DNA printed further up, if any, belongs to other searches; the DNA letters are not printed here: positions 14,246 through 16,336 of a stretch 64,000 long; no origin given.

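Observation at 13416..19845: Self-contained CDP-diacylglycerol-dependent lipid operon with two methyltransferases and a lipase-like domain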

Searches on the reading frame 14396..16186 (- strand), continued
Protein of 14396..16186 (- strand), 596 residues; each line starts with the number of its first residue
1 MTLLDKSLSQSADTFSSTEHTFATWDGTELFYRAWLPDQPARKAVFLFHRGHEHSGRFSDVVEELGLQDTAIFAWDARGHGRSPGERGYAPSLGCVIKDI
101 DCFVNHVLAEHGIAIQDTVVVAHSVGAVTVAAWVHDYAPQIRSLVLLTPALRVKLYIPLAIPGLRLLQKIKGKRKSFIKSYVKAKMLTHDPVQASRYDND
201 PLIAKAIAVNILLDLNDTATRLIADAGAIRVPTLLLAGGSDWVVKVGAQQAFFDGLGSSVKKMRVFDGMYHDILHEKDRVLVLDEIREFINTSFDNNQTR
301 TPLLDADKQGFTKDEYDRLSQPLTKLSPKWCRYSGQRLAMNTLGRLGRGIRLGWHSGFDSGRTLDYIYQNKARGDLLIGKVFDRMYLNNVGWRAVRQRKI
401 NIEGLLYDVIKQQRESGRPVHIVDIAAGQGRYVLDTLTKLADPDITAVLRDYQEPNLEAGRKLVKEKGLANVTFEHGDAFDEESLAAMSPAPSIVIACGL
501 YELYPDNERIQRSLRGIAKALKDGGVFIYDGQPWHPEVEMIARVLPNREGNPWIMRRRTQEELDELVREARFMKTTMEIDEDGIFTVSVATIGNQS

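Call 69: find_homologous_proteins(query=window:14399-16186:-, max_evalue=1e-20)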
Query window:14399-16186:- (596 aa): 6529 proteins with E <= 1e-20 among 8000 candidates; the best 120 are listed.
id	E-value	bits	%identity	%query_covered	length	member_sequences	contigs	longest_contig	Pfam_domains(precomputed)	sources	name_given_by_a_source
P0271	4.1e-284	962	72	97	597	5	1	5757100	PF12697.14,PF00561.27,PF12146.16,PF12147.15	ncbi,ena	-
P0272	5.8e-270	915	67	96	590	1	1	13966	PF12697.14,PF00561.27,PF12146.16,PF12147.15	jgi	-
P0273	3.2e-266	902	65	99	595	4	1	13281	PF13847.13,PF12697.14,PF00561.27,PF12146.16,PF12147.15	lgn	-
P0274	4.7e-265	899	63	100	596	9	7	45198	PF13847.13,PF12697.14,PF00561.27,PF12146.16,PF12147.15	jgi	-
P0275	3.6e-264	896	66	97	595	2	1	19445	PF13847.13,PF13649.13,PF12697.14,PF00561.27,PF01209.25,PF12146.16,PF12147.15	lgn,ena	-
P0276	1.7e-263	893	64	100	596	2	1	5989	PF13847.13,PF12697.14,PF00561.27,PF12146.16,PF12147.15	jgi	-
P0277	8.9e-263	891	63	100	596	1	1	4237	PF13847.13,PF12697.14,PF00561.27,PF12146.16,PF12147.15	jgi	-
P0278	1.4e-262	890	66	95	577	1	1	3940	PF12697.14,PF00561.27,PF12146.16,PF12147.15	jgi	jgi:alpha-beta hydrolase superfamily lysophospholipase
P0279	8.6e-262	888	65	98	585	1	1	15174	PF13847.13,PF13649.13,PF12697.14,PF00561.27,PF12146.16,PF12147.15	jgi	jgi:alpha-beta hydrolase superfamily lysophospholipase/SAM-dependent methyltransferase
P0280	4.8e-261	885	65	95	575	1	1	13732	PF13847.13,PF13649.13,PF12697.14,PF00561.27,PF12146.16,PF12147.15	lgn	-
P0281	5.0e-261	885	65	98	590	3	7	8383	PF12697.14,PF00561.27,PF12146.16,PF12147.15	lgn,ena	-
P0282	6.3e-259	878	65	97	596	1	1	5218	PF13847.13,PF12697.14,PF00561.27,PF12146.16,PF12147.15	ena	-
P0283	6.8e-256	868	65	97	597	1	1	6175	PF12697.14,PF00561.27,PF12146.16,PF12147.15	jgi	jgi:alpha-beta hydrolase superfamily lysophospholipase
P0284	1.2e-252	858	64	96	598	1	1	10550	PF13847.13,PF13649.13,PF12697.14,PF00561.27,PF12146.16,PF12147.15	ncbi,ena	-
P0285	1.3e-252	857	63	98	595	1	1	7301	PF12697.14,PF00561.27,PF12146.16,PF12147.15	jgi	-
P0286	2.1e-252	857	64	97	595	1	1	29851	PF12697.14,PF00561.27,PF12146.16,PF12147.15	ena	-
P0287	4.5e-252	856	63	96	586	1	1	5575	PF13847.13,PF12697.14,PF00561.27,PF12146.16,PF12147.15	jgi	jgi:alpha-beta hydrolase superfamily lysophospholipase/SAM-dependent methyltransferase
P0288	4.3e-251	852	63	99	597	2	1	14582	PF12697.14,PF00561.27,PF12146.16,PF12147.15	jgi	jgi:alpha-beta hydrolase superfamily lysophospholipase/SAM-dependent methyltransferase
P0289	1.1e-250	851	62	98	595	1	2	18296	PF12697.14,PF00561.27,PF12146.16,PF12147.15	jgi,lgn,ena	-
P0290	3.0e-250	850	62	99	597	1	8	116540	PF00561.27,PF12146.16,PF12147.15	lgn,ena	-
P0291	8.1e-250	848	63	97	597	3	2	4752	PF12697.14,PF00561.27,PF12146.16,PF12147.15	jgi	-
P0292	1.3e-249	848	64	98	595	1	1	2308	PF12697.14,PF00561.27,PF12146.16,PF12147.15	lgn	-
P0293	1.8e-249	847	63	97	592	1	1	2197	PF12697.14,PF00561.27,PF12146.16,PF12147.15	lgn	-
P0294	5.4e-249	846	61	98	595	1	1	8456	PF12697.14,PF00561.27,PF12146.16,PF12147.15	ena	-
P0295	9.9e-249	845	64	97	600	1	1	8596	PF12697.14,PF00561.27,PF12146.16,PF12147.15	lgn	-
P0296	1.3e-248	844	62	97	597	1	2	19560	PF13847.13,PF13649.13,PF12697.14,PF00561.27,PF01209.25,PF12146.16,PF12147.15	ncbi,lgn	-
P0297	1.7e-248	844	62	99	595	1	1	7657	PF12697.14,PF00561.27,PF12146.16,PF12147.15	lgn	-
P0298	3.5e-248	843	62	97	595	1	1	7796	PF12697.14,PF00561.27,PF12146.16,PF12147.15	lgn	-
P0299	1.4e-247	841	62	99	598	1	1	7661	PF13847.13,PF13649.13,PF12697.14,PF00561.27,PF12146.16,PF12147.15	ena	-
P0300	2.6e-247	840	62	98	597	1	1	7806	PF12697.14,PF00561.27,PF12146.16,PF12147.15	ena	-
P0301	9.0e-247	838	61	98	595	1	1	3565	PF13649.13,PF12697.14,PF00561.27,PF12146.16,PF12147.15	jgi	jgi:alpha-beta hydrolase superfamily lysophospholipase/SAM-dependent methyltransferase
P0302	1.2e-246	838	62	99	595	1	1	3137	PF13649.13,PF12697.14,PF00561.27,PF12146.16,PF12147.15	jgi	jgi:alpha-beta hydrolase superfamily lysophospholipase/SAM-dependent methyltransferase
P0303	2.0e-246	837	61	98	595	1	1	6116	PF13847.13,PF12697.14,PF00561.27,PF12146.16,PF12147.15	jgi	jgi:alpha-beta hydrolase superfamily lysophospholipase/SAM-dependent methyltransferase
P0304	2.2e-246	837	61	98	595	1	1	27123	PF12697.14,PF00561.27,PF12146.16,PF12147.15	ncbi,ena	-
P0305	2.5e-246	837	62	97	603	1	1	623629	PF13847.13,PF13489.13,PF13649.13,PF12697.14,PF00561.27,PF12146.16,PF12147.15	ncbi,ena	-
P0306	2.7e-246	837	63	97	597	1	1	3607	PF13847.13,PF13489.13,PF12697.14,PF00561.27,PF12146.16,PF12147.15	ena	-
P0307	4.7e-246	836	63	97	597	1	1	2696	PF12697.14,PF00561.27,PF12146.16,PF12147.15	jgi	jgi:alpha-beta hydrolase superfamily lysophospholipase/SAM-dependent methyltransferase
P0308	6.2e-246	835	63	97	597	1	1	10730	PF12697.14,PF00561.27,PF12146.16,PF12147.15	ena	-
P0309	7.5e-246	835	61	98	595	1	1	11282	PF13847.13,PF13649.13,PF12697.14,PF00561.27,PF12146.16,PF12147.15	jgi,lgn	jgi:alpha-beta hydrolase superfamily lysophospholipase/SAM-dependent methyltransferase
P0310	7.6e-246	835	63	98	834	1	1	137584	PF13847.13,PF13649.13,PF12697.14,PF00561.27,PF12146.16,PF12147.15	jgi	jgi:alpha-beta hydrolase superfamily lysophospholipase/phosphatidylglycerophosphate synthase/ubiquin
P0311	7.9e-246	835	63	97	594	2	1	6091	PF00561.27,PF12146.16,PF12147.15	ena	-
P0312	1.4e-245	834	63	97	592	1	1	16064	PF12697.14,PF00561.27,PF12146.16,PF12147.15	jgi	-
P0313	1.5e-245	834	63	97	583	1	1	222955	PF12697.14,PF00561.27,PF12146.16,PF12147.15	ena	-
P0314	3.3e-245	833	63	98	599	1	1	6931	PF12697.14,PF00561.27,PF12146.16,PF12147.15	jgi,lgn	jgi:alpha-beta hydrolase superfamily lysophospholipase/SAM-dependent methyltransferase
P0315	3.7e-245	833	62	97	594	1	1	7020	PF13847.13,PF13649.13,PF12697.14,PF00561.27,PF12146.16,PF12147.15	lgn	-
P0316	4.0e-245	833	64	96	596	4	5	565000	PF13847.13,PF12697.14,PF00561.27,PF12146.16,PF12147.15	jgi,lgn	jgi:alpha-beta hydrolase superfamily lysophospholipase/SAM-dependent methyltransferase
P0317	4.3e-245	833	61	97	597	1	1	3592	PF12697.14,PF00561.27,PF12146.16,PF12147.15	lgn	-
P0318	4.4e-245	833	62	96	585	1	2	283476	PF13847.13,PF12697.14,PF00561.27,PF12146.16,PF12147.15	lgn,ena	-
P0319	5.4e-245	832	62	98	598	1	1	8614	PF12697.14,PF00561.27,PF12146.16,PF12147.15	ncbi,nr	ncbi:MAG: bifunctional alpha/beta hydrolase/class I SAM-dependent methyltransferase [Pirellulaceae b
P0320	5.6e-245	832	61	98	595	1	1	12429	PF12697.14,PF00561.27,PF12146.16,PF12147.15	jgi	jgi:alpha-beta hydrolase superfamily lysophospholipase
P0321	6.6e-245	832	62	96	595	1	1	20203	PF13847.13,PF12697.14,PF00561.27,PF12146.16,PF12147.15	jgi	jgi:alpha-beta hydrolase superfamily lysophospholipase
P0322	1.3e-244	831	60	98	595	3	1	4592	PF13847.13,PF12697.14,PF00561.27,PF12146.16,PF12147.15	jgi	-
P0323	2.0e-244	830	60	99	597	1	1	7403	PF13847.13,PF12697.14,PF00561.27,PF12146.16,PF12147.15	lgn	-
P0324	4.2e-244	829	62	96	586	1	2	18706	PF12697.14,PF00561.27,PF12146.16,PF12147.15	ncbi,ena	-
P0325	9.0e-244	828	63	97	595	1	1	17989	PF13847.13,PF12697.14,PF00561.27,PF12146.16,PF12147.15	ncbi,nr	ncbi:MAG TPA: bifunctional alpha/beta hydrolase/class I SAM-dependent methyltransferase [Pirellulale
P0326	1.6e-243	827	62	97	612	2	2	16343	PF00561.27,PF12146.16,PF12147.15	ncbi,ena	-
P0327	1.8e-243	827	62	100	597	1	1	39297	PF12697.14,PF00561.27,PF12146.16,PF12147.15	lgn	-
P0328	2.1e-243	827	61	97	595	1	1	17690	PF13847.13,PF13649.13,PF12697.14,PF00561.27,PF12146.16,PF12147.15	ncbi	ncbi:MAG: bifunctional alpha/beta hydrolase/class I SAM-dependent methyltransferase [Thermoguttaceae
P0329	2.8e-243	827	62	98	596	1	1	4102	PF13847.13,PF12697.14,PF00561.27,PF12146.16,PF12147.15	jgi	jgi:alpha-beta hydrolase superfamily lysophospholipase/SAM-dependent methyltransferase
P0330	2.9e-243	827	61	97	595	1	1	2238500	PF13847.13,PF13649.13,PF12697.14,PF00561.27,PF12146.16,PF12147.15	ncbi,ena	-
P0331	3.9e-243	826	62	98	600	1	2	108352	PF12697.14,PF00561.27,PF12146.16,PF12147.15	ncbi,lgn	ncbi:MAG: bifunctional alpha/beta hydrolase/class I SAM-dependent methyltransferase [Phycisphaeracea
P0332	4.4e-243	826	62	96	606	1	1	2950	PF13847.13,PF12697.14,PF00561.27,PF12146.16,PF12147.15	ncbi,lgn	-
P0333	6.5e-243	825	62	99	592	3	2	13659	PF12697.14,PF00561.27,PF12146.16,PF12147.15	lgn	-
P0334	7.1e-243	825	62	97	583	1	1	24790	PF13847.13,PF13649.13,PF12697.14,PF00561.27,PF12146.16,PF12147.15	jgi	jgi:alpha-beta hydrolase superfamily lysophospholipase/SAM-dependent methyltransferase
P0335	9.6e-243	825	61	97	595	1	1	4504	PF13847.13,PF13649.13,PF12697.14,PF00561.27,PF12146.16,PF12147.15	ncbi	-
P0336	1.1e-242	825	62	96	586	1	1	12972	PF12697.14,PF00561.27,PF12146.16,PF12147.15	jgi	jgi:alpha-beta hydrolase superfamily lysophospholipase/SAM-dependent methyltransferase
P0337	3.0e-242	823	61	98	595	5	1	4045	PF12697.14,PF00561.27,PF12146.16,PF12147.15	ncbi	-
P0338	3.7e-242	823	63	95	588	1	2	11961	PF13847.13,PF13649.13,PF12697.14,PF00561.27,PF12146.16,PF12147.15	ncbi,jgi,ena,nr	ncbi:MAG: bifunctional alpha/beta hydrolase/class I SAM-dependent methyltransferase [Acidobacteriota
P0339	3.7e-242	823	61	97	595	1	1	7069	PF13847.13,PF13649.13,PF12697.14,PF00561.27,PF12146.16,PF12147.15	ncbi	-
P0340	3.7e-242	823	60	98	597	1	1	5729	PF12697.14,PF00561.27,PF12146.16,PF12147.15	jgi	jgi:alpha-beta hydrolase superfamily lysophospholipase/SAM-dependent methyltransferase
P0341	8.1e-242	822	63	96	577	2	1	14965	PF00326.28,PF12697.14,PF00561.27,PF12146.16,PF12147.15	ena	-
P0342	9.8e-242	822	62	96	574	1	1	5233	PF13847.13,PF12697.14,PF00561.27,PF12146.16,PF12147.15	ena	-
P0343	1.2e-241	821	61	98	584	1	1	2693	PF12697.14,PF00561.27,PF12146.16,PF12147.15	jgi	jgi:alpha-beta hydrolase superfamily lysophospholipase/SAM-dependent methyltransferase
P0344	1.8e-241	821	58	99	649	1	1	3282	PF12697.14,PF00561.27,PF12146.16,PF12147.15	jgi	-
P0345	2.0e-241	821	60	98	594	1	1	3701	PF12697.14,PF00561.27,PF12146.16,PF12147.15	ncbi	-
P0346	3.6e-241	820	61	98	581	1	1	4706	PF13847.13,PF12697.14,PF00561.27,PF12146.16,PF12147.15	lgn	-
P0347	5.1e-241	819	60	98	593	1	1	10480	PF13847.13,PF13489.13,PF13649.13,PF12697.14,PF00561.27,PF12146.16,PF12147.15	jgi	jgi:alpha-beta hydrolase superfamily lysophospholipase/SAM-dependent methyltransferase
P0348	6.1e-241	819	62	97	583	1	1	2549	PF12697.14,PF00561.27,PF12146.16,PF12147.15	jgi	-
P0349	1.2e-240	818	62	96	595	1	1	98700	PF13847.13,PF12697.14,PF00561.27,PF12146.16,PF12147.15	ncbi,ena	-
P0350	1.3e-240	818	61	96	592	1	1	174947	PF12697.14,PF00561.27,PF12146.16,PF12147.15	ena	-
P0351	2.7e-240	817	63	96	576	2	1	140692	PF13847.13,PF00326.28,PF13649.13,PF12697.14,PF00561.27,PF12146.16,PF12147.15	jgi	jgi:alpha-beta hydrolase superfamily lysophospholipase/SAM-dependent methyltransferase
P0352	3.1e-240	817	61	97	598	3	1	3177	PF13847.13,PF12697.14,PF00561.27,PF12146.16,PF12147.15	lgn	-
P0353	3.8e-240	816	63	97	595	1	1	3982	PF12697.14,PF00561.27,PF12146.16,PF12147.15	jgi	jgi:alpha-beta hydrolase superfamily lysophospholipase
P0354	6.1e-240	816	62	98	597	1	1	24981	PF12697.14,PF00561.27,PF12146.16,PF12147.15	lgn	-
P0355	6.9e-240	816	62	97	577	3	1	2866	PF13847.13,PF12697.14,PF00561.27,PF12146.16,PF12147.15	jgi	jgi:alpha-beta hydrolase superfamily lysophospholipase/SAM-dependent methyltransferase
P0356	7.5e-240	815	60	97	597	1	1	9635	PF13847.13,PF13489.13,PF13649.13,PF12697.14,PF00561.27,PF12146.16,PF12147.15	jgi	jgi:alpha-beta hydrolase superfamily lysophospholipase/SAM-dependent methyltransferase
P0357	7.9e-240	815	62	97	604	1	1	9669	PF13847.13,PF13489.13,PF13649.13,PF12697.14,PF00561.27,PF12146.16,PF12147.15,PF08242.19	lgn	-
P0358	1.0e-239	815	62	97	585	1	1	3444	PF12697.14,PF00561.27,PF12146.16,PF12147.15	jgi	jgi:alpha-beta hydrolase superfamily lysophospholipase/SAM-dependent methyltransferase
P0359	2.0e-239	814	61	97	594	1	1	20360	PF13847.13,PF12697.14,PF00561.27,PF12146.16,PF12147.15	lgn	-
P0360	2.0e-239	814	62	97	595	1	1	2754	PF13847.13,PF13649.13,PF12697.14,PF00561.27,PF12146.16,PF12147.15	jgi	jgi:alpha-beta hydrolase superfamily lysophospholipase/ubiquinone/menaquinone biosynthesis C-methyla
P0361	2.1e-239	814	61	99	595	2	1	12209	PF13847.13,PF12697.14,PF00561.27,PF12146.16,PF12147.15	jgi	jgi:alpha-beta hydrolase superfamily lysophospholipase/SAM-dependent methyltransferase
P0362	2.2e-239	814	62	95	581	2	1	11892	PF13847.13,PF12697.14,PF00561.27,PF12146.16,PF12147.15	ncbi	ncbi:MAG TPA: bifunctional alpha/beta hydrolase/class I SAM-dependent methyltransferase [Thermoanaer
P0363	2.4e-239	814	62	96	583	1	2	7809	PF12697.14,PF00561.27,PF12146.16,PF12147.15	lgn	-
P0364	2.5e-239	814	61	96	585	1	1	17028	PF00561.27,PF12146.16,PF12147.15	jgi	jgi:alpha-beta hydrolase superfamily lysophospholipase/SAM-dependent methyltransferase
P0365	3.9e-239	813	61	99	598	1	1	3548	PF13847.13,PF13649.13,PF12697.14,PF00561.27,PF12146.16,PF12147.15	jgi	jgi:alpha-beta hydrolase superfamily lysophospholipase/ubiquinone/menaquinone biosynthesis C-methyla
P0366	5.0e-239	813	62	96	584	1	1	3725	PF13847.13,PF12697.14,PF00561.27,PF12146.16,PF12147.15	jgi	jgi:alpha-beta hydrolase superfamily lysophospholipase/SAM-dependent methyltransferase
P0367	5.6e-239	812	61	98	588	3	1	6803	PF12697.14,PF00561.27,PF12146.16,PF12147.15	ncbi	-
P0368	9.6e-239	812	61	95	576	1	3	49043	PF13847.13,PF13649.13,PF12697.14,PF00561.27,PF12146.16,PF12147.15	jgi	jgi:alpha-beta hydrolase superfamily lysophospholipase/SAM-dependent methyltransferase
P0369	1.0e-238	812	62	95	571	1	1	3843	PF13847.13,PF12697.14,PF00561.27,PF12146.16,PF12147.15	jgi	jgi:alpha-beta hydrolase superfamily lysophospholipase/ubiquinone/menaquinone biosynthesis C-methyla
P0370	1.4e-238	811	62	97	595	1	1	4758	PF13847.13,PF12697.14,PF00561.27,PF12146.16,PF12147.15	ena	-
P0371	1.8e-238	811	60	97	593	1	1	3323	PF13847.13,PF13489.13,PF12697.14,PF00561.27,PF12146.16,PF12147.15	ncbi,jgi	-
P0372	1.9e-238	811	60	98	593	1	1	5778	PF12697.14,PF00561.27,PF12146.16,PF12147.15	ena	-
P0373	2.2e-238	811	60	99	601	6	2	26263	PF12697.14,PF00561.27,PF12146.16,PF12147.15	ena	-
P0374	2.4e-238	810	61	97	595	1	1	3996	PF13847.13,PF12697.14,PF00561.27,PF12146.16,PF12147.15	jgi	jgi:alpha-beta hydrolase superfamily lysophospholipase/SAM-dependent methyltransferase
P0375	2.4e-238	810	61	96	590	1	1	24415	PF12697.14,PF00561.27,PF12146.16,PF12147.15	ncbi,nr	ncbi:MAG TPA: bifunctional alpha/beta hydrolase/class I SAM-dependent methyltransferase [Gemmataceae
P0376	2.9e-238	810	61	96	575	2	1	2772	PF12697.14,PF00561.27,PF12146.16,PF12147.15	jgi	-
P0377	3.2e-238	810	62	97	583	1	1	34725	PF13847.13,PF00326.28,PF12697.14,PF00561.27,PF12146.16,PF12147.15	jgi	jgi:alpha-beta hydrolase superfamily lysophospholipase/SAM-dependent methyltransferase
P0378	3.6e-238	810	61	97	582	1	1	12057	PF13847.13,PF12697.14,PF00561.27,PF12146.16,PF12147.15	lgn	-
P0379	3.7e-238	810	61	98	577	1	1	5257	PF13847.13,PF12697.14,PF00561.27,PF12146.16,PF12147.15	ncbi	-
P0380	3.9e-238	810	60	96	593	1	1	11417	PF13649.13,PF12697.14,PF00561.27,PF12146.16,PF12147.15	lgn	-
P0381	6.4e-238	809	61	97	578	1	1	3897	PF13847.13,PF13489.13,PF13649.13,PF12697.14,PF00561.27,PF01209.25,PF12146.16,PF12147.15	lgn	-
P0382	1.1e-237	808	61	96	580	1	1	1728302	PF13847.13,PF13649.13,PF00561.27,PF12146.16,PF12147.15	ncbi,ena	-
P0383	1.4e-237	808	64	95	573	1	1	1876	PF13847.13,PF13649.13,PF12697.14,PF00561.27,PF12146.16,PF12147.15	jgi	-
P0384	1.5e-237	808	60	96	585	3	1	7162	PF12697.14,PF00561.27,PF12146.16,PF12147.15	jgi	jgi:alpha-beta hydrolase superfamily lysophospholipase/SAM-dependent methyltransferase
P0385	2.7e-237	807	60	100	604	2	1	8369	PF12697.14,PF00561.27,PF12146.16,PF12147.15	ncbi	-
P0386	2.8e-237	807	60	96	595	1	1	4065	PF13847.13,PF13649.13,PF12697.14,PF00561.27,PF12146.16,PF12147.15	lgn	-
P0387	3.1e-237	807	59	96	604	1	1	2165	PF13847.13,PF13649.13,PF12697.14,PF00561.27,PF12146.16,PF12147.15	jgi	jgi:alpha-beta hydrolase superfamily lysophospholipase/SAM-dependent methyltransferase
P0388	3.6e-237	807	61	99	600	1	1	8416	PF13847.13,PF12697.14,PF00561.27,PF12146.16,PF12147.15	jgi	jgi:alpha-beta hydrolase superfamily lysophospholipase/SAM-dependent methyltransferase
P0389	3.7e-237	806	60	96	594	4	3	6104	PF13847.13,PF13489.13,PF12697.14,PF00561.27,PF12146.16,PF12147.15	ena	-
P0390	4.2e-237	806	63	96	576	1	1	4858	PF13847.13,PF00326.28,PF12697.14,PF00561.27,PF12146.16,PF12147.15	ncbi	ncbi:MAG TPA: bifunctional alpha/beta hydrolase/class I SAM-dependent methyltransferase [Thermoanaer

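Call 72: find_encoding_contigs(protein=P0310, flank=7000, max_places=1)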
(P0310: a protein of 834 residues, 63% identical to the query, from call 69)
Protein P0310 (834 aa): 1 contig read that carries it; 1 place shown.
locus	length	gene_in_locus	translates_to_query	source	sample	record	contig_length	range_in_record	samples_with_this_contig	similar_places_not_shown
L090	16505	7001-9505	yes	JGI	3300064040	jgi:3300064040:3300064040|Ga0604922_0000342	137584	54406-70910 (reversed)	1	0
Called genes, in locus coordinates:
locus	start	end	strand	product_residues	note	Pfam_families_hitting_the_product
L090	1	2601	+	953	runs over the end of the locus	PF00521:DNA_topoisoIV, PF03989:DNA_gyraseA_C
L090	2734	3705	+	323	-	PF01370:Epimerase, PF04321:RmlD_sub_bind (weak), PF05368:NmrA (weak), PF16363:GDP_Man_Dehyd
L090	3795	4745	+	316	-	PF01073:3Beta_HSD (weak), PF01370:Epimerase, PF04321:RmlD_sub_bind, PF16363:GDP_Man_Dehyd, PF07993:NAD_binding_4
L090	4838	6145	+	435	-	PF01210:NAD_Gly3P_dh_N (faint), PF02558:ApbA (faint), PF02737:3HCDH_N (weak), PF03446:NAD_binding_2 (weak), PF03721:UDPG_MGDP_dh_N, PF03807:F420_oxidored (faint), PF00984:UDPG_MGDP_dh, PF03720:UDPG_MGDP_dh_C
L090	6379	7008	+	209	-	-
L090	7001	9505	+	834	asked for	PF00561:Abhydrolase_1, PF12146:Hydrolase_4, PF12697:Abhydrolase_6, PF12147:Methyltransf_20, PF13649:Methyltransf_25 (weak), PF13847:Methyltransf_31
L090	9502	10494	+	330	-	PF08100:Dimerisation (weak), PF00891:Methyltransf_2, PF13489:Methyltransf_23, PF13847:Methyltransf_31, PF08241:Methyltransf_11, PF08242:Methyltransf_12, PF13649:Methyltransf_25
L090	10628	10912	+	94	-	-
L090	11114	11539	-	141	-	-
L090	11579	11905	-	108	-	PF03091:CutA1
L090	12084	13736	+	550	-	PF13489:Methyltransf_23, PF02390:Methyltransf_4 (weak), PF08241:Methyltransf_11, PF08242:Methyltransf_12, PF13649:Methyltransf_25, PF13847:Methyltransf_31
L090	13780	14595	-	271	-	-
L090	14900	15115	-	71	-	PF09360:zf-CDGSH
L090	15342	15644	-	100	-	-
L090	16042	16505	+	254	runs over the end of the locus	PF00005:ABC_tran, PF13304:AAA_21 (weak)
